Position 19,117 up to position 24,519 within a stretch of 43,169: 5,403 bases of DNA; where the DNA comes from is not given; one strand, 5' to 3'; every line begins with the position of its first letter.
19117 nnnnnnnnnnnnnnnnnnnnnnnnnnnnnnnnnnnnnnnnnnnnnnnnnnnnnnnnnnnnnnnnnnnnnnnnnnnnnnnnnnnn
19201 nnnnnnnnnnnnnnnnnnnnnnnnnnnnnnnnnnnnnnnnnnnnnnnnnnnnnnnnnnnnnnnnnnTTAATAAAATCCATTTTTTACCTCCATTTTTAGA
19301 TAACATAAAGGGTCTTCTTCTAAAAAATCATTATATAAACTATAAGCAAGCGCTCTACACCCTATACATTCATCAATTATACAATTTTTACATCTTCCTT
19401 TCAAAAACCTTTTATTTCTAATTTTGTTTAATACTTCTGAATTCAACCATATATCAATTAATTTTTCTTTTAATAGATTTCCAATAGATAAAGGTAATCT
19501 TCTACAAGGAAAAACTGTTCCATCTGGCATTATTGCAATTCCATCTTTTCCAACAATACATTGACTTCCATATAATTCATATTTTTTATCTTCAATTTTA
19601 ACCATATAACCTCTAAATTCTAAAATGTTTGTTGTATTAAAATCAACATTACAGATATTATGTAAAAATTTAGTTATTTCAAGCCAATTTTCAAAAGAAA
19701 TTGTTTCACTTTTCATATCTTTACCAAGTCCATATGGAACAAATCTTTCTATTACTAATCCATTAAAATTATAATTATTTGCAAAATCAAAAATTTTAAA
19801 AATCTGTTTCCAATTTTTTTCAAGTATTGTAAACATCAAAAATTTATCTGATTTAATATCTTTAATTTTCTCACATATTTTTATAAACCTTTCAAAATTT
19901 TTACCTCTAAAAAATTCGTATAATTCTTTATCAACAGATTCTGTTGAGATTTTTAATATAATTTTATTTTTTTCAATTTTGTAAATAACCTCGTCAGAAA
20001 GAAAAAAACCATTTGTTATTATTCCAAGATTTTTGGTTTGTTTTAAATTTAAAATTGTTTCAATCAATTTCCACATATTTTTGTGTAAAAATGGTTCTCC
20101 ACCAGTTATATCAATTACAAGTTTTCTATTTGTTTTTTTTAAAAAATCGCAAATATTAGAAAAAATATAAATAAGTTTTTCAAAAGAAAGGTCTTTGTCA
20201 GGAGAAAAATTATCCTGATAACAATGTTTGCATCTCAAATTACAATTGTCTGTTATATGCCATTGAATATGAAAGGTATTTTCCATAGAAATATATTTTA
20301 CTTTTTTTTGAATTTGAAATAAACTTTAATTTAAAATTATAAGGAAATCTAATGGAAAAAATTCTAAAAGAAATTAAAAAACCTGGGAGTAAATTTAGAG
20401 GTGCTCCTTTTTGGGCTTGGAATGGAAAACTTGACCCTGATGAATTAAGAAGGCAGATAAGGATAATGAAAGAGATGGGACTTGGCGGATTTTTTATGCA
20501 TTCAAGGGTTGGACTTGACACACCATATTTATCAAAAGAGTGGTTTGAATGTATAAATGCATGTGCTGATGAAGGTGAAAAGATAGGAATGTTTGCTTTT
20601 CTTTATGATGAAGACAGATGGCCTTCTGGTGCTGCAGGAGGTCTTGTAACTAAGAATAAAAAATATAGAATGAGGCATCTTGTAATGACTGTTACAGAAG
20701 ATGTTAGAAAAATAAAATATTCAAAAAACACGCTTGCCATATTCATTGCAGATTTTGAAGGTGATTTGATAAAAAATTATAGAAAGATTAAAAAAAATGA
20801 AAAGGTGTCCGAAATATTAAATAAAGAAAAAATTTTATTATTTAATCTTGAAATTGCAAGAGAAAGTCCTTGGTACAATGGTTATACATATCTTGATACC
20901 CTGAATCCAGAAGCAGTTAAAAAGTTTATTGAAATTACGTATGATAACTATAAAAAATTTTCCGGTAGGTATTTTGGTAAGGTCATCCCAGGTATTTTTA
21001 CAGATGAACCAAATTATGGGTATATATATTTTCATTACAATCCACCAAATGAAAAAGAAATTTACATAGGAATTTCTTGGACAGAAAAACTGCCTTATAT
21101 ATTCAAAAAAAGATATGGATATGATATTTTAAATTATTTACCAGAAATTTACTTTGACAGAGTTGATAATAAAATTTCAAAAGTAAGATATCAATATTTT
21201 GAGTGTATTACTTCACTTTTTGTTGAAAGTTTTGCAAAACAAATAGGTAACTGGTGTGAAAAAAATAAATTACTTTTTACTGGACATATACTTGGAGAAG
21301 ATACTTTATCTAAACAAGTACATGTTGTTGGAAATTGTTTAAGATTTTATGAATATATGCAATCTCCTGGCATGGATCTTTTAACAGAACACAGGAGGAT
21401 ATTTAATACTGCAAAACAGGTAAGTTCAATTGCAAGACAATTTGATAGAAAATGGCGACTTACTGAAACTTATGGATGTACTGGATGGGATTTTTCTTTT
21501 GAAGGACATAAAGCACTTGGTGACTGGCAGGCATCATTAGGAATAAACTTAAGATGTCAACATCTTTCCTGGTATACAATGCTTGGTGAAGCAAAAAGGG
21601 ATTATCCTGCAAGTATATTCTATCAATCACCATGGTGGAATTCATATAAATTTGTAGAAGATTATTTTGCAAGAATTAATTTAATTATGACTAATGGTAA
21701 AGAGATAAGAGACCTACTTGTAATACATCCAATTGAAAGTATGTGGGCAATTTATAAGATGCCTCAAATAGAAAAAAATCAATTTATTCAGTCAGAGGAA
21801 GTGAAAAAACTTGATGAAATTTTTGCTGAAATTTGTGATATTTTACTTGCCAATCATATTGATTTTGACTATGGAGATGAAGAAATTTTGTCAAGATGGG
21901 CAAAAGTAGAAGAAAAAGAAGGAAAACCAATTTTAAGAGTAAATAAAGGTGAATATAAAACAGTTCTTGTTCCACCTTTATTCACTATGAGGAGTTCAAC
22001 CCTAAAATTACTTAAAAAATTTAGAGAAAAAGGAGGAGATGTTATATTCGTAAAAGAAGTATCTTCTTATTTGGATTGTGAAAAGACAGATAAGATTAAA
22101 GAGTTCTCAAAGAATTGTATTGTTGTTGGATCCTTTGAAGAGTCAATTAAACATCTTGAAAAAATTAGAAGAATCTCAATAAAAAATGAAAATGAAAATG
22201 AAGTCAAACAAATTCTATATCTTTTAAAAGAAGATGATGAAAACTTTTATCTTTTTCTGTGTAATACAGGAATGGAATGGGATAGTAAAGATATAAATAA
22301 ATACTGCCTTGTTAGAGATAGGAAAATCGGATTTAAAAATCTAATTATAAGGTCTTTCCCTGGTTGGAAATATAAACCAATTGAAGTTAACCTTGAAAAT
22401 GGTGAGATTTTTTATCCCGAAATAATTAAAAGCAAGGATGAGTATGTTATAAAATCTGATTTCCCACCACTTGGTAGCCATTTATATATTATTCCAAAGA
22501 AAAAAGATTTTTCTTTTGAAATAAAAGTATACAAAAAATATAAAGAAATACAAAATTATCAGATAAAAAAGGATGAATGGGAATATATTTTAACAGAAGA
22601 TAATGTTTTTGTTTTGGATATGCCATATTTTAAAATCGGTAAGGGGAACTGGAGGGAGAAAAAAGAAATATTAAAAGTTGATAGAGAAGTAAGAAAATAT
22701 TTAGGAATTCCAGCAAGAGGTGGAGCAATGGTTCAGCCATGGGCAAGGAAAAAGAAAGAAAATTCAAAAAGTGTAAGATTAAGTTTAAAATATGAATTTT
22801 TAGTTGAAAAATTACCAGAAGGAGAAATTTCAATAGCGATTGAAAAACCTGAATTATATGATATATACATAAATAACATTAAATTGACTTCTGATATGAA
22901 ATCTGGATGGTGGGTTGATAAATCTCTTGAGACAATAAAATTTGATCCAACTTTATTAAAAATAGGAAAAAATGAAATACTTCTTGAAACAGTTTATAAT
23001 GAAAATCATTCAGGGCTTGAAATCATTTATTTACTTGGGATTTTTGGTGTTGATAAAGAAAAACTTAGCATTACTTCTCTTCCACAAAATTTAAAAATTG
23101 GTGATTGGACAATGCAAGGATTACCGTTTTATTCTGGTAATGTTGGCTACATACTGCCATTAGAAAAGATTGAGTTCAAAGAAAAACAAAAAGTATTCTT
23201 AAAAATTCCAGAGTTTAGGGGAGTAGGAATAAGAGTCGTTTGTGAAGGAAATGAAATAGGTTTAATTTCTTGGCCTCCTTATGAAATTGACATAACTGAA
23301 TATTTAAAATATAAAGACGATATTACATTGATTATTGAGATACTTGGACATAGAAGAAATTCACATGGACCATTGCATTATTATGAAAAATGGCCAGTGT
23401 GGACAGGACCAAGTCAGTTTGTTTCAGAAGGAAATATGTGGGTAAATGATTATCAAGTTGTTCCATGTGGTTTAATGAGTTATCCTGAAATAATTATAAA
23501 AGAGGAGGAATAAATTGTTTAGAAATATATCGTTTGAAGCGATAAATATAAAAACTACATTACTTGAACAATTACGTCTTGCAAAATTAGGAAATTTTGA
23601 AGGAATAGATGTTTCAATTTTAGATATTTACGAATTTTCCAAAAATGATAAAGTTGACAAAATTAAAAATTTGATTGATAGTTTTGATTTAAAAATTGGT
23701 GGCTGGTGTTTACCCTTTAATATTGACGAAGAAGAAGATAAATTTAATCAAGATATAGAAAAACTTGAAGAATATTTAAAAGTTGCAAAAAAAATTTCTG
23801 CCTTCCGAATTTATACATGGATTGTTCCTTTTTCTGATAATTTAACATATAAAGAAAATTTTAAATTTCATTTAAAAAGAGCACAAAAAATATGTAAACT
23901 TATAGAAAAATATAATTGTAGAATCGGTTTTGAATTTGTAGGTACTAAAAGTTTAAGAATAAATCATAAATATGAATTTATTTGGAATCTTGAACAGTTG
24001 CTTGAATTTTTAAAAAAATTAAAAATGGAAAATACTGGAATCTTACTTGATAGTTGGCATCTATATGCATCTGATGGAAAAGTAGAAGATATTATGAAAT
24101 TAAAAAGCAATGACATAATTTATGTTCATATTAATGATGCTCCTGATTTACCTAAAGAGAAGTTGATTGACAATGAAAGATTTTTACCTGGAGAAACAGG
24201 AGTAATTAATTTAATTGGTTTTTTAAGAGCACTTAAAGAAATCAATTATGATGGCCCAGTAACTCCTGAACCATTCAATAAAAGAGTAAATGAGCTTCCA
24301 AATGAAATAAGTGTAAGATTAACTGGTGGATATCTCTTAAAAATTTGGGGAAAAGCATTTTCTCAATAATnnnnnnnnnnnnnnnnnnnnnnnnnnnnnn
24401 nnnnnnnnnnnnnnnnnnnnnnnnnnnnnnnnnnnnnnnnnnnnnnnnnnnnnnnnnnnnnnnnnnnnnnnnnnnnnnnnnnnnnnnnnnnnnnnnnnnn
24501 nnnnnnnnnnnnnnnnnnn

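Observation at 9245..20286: Tightly coupled five-gene operon around the giant protein: rSAM/SPASM, SDR, galactokinase-like GHMP kinase, giant protein, ATP-grasp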

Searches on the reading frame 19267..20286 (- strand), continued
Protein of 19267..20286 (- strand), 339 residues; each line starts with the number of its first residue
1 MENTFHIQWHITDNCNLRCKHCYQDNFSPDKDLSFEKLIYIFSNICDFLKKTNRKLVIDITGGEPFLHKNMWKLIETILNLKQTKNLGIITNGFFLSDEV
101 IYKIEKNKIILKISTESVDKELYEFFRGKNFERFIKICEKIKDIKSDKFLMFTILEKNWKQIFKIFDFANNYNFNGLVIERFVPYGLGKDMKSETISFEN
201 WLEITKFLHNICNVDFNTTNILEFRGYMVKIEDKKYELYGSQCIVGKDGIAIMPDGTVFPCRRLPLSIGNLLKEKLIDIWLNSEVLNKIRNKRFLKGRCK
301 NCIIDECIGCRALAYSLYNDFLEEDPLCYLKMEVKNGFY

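Call 93: find_encoding_contigs(protein=P0226, flank=8000, max_places=1)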
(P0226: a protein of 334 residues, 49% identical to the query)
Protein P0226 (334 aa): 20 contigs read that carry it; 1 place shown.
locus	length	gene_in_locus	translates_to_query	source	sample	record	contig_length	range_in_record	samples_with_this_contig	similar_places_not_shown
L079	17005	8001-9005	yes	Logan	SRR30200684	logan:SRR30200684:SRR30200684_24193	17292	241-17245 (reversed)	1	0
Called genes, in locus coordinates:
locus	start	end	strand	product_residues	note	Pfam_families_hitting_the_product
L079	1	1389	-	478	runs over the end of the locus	?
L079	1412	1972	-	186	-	PF01195:Pept_tRNA_hydro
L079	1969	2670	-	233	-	PF01386:Ribosomal_L25p, PF14693:Ribosomal_TL5_C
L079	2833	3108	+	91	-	PF02410:RsfS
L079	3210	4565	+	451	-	PF02878:PGM_PMM_I, PF02879:PGM_PMM_II, PF02880:PGM_PMM_III, PF00408:PGM_PMM_IV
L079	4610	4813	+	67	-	-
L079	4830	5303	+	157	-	PF08534:Redoxin, PF00255:GSHPx (weak), PF00578:AhpC-TSA, PF00085:Thioredoxin (weak), PF13098:Thioredoxin_2, PF13905:Thioredoxin_8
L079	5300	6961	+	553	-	PF05157:MshEN, PF00437:T2SSE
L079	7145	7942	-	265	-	PF01261:AP_endonuc_2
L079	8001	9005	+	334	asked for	PF04055:Radical_SAM, PF13353:Fer4_12 (weak), PF13186:SPASM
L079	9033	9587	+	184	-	PF01862:PvlArgDC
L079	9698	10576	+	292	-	PF00491:Arginase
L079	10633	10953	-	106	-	PF01588:tRNA_bind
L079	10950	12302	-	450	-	PF02518:HATPase_c, PF14501:HATPase_c_5 (weak)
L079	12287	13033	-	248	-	PF00459:Inositol_P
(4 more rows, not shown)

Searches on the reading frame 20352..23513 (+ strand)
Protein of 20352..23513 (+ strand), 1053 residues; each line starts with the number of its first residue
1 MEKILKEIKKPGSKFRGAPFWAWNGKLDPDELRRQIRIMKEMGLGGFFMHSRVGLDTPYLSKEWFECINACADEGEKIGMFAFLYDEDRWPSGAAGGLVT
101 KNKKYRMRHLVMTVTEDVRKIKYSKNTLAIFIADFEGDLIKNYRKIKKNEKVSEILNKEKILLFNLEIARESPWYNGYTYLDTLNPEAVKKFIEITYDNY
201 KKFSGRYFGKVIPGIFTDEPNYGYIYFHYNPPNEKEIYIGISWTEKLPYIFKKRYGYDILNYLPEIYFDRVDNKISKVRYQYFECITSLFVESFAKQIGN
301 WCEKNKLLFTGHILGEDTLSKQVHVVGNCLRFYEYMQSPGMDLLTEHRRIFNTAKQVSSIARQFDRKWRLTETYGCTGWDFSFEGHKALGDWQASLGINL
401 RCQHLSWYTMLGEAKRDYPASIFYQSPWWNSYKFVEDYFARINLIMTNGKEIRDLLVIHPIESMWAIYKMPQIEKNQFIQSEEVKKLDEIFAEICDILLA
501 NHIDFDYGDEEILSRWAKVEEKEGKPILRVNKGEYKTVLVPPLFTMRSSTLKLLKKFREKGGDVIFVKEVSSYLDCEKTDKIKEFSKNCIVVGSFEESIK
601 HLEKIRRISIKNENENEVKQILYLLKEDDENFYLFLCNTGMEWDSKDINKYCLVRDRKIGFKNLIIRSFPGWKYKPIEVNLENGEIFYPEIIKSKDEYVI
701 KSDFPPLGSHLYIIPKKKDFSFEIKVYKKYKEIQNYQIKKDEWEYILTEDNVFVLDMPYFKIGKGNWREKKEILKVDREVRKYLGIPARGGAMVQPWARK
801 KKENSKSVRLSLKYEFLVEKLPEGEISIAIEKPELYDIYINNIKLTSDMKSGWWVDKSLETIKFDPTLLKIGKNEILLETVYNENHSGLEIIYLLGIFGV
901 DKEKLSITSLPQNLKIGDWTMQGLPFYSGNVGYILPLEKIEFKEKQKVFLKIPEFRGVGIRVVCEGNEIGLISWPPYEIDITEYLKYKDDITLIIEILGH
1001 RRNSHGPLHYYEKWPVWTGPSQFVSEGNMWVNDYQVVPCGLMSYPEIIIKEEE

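Call 5: search_protein_families(library=pfam, proteins=[window:20352-23513:+], max_evalue=0.01)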
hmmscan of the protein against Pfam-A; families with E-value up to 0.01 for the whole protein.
window:20352-23513:+ (1053 aa): 1 family
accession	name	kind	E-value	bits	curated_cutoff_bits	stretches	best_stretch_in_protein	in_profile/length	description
PF17132.9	Glyco_hydro_106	-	2.4e-13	49.9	29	1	182-458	269-541/743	alpha-L-rhamnosidase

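Call 7: search_protein_families(library=ncbifam, proteins=[window:20352-23513:+], max_evalue=0.01)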
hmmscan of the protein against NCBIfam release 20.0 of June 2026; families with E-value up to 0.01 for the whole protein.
window:20352-23513:+ (1053 aa): 2 families
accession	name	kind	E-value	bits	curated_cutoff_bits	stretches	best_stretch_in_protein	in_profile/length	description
NF049897.1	AlphaRhamBT4145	equivalog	1.9e-17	62.6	1300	2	428-604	439-611/897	alpha-L-rhamnosidase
NF045579.1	rhamnoside_JR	domain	0.0038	17.4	50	1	919-988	30-100/123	glycosylhydrolase-like jelly roll fold domain-containing protein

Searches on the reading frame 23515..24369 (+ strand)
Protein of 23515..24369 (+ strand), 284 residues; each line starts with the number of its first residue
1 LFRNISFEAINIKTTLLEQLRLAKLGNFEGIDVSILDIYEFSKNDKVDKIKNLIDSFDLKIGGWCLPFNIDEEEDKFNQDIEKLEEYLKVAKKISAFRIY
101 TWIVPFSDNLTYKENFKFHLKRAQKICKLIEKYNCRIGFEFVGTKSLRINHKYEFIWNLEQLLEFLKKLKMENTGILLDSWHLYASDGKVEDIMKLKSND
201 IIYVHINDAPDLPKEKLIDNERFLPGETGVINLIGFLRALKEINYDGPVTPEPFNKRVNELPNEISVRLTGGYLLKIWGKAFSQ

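Call 5: search_protein_families(library=pfam, proteins=[window:23515-24369:+], max_evalue=0.01)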
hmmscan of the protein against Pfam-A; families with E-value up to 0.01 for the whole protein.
window:23515-24369:+ (284 aa): 2 families
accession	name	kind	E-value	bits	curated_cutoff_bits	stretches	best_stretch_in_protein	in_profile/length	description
PF01261.30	AP_endonuc_2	-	9e-27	94.8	31.1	1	22-260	4-234/249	Xylose isomerase-like TIM barrel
PF17581.7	DUF5483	-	0.0061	15.9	27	1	88-204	338-456/471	Family of unknown function (DUF5483)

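Call 7: search_protein_families(library=ncbifam, proteins=[window:23515-24369:+], max_evalue=0.01)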
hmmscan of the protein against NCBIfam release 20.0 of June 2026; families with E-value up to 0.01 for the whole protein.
window:23515-24369:+ (284 aa): 8 families
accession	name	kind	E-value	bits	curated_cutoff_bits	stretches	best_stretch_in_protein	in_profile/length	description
NF041099.2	keto_glucon_epim_IolO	equivalog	1e-15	57.8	300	1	4-253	11-246/269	5-keto-L-gluconate epimerase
NF042435.1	DhshikDhtase_QuiC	equivalog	1.2e-10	40.5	1200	1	8-258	6-245/635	3-dehydroshikimate dehydratase QuiC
NF051856.1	PsicseEpim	equivalog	2.2e-09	37.5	300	1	92-267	102-259/287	D-psicose 3-epimerase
NF009688.0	PRK13209.1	subfamily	5.8e-06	25.5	317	1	8-258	15-259/286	L-ribulose-5-phosphate 3-epimerase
TIGR00542.1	hxl6Piso_put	equivalog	5.7e-05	22.6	272.15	1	8-259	10-255/279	L-ribulose-5-phosphate 3-epimerase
TIGR03234.1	OH-pyruv-isom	equivalog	9.9e-05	21.8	353.45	1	75-252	80-239/254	hydroxypyruvate isomerase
NF043033.1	OxoTetrIsom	equivalog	0.00016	21.5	325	1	69-250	75-234/251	2-oxo-tetronate isomerase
TIGR04379.1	myo_inos_iolE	equivalog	0.0047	16.5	290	0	104-209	109-212/290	myo-inosose-2 dehydratase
